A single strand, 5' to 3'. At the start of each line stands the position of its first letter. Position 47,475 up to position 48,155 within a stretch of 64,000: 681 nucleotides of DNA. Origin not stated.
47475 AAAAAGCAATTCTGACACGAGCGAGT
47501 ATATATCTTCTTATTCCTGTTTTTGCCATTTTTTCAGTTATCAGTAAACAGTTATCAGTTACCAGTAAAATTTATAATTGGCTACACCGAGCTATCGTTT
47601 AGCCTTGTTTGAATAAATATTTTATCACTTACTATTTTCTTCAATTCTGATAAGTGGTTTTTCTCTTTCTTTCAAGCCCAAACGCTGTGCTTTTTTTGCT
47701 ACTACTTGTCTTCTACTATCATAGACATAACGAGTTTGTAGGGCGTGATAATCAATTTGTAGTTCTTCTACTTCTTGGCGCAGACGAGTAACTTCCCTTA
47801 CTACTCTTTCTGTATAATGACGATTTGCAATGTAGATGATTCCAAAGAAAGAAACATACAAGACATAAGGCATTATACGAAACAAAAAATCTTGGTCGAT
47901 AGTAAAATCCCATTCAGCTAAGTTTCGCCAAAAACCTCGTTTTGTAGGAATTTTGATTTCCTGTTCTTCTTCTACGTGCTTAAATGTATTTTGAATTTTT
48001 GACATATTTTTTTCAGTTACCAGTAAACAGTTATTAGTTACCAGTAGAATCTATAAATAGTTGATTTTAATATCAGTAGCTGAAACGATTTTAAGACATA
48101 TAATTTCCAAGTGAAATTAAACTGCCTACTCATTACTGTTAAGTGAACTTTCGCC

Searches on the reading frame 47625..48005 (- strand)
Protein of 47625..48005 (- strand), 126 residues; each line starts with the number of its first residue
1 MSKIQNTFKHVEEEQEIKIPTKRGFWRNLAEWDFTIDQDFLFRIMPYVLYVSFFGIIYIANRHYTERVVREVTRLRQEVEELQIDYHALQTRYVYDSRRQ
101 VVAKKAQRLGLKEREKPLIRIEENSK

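Call 8: search_protein_families(library=pfam, proteins=[window:47625-48005:-])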
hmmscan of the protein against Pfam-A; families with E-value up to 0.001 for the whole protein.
window:47625-48005:- (126 aa): 1 family
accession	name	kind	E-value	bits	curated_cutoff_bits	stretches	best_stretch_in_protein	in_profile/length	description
PF19579.4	FtsL_2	-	3.5e-21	75.4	24.6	1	30-124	4-97/100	Bacteriodetes cell division protein (FtsL-like)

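Call 20: find_encoding_contigs(protein=window:47625-48005:-, flank=3000, max_places=6)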
Protein window:47625-48005:- (126 aa): 2 contigs read that carry it; 2 places shown.
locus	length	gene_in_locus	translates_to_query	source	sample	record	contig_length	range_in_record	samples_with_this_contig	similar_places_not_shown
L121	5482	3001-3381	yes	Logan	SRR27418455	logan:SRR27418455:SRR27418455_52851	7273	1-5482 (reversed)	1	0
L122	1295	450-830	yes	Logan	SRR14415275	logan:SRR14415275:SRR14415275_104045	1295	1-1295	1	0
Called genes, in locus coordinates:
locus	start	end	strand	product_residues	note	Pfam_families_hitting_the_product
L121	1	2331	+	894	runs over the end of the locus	PF17900:Peptidase_M1_N, PF01433:Peptidase_M1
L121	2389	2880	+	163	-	-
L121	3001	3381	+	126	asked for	PF19579:FtsL_2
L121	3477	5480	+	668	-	?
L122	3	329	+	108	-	?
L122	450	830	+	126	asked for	PF19579:FtsL_2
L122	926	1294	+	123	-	?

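Call 30: find_homologous_proteins(query=window:47625-48005:-, max_evalue=0.00001)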
Query window:47625-48005:- (126 aa): 2 proteins with E <= 0.00001 among 4 candidates.
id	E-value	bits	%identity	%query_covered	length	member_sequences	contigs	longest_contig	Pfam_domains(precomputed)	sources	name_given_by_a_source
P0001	8.0e-69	248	91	98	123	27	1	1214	PF19579.5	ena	-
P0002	1.1e-68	247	93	98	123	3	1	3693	PF19579.5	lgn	-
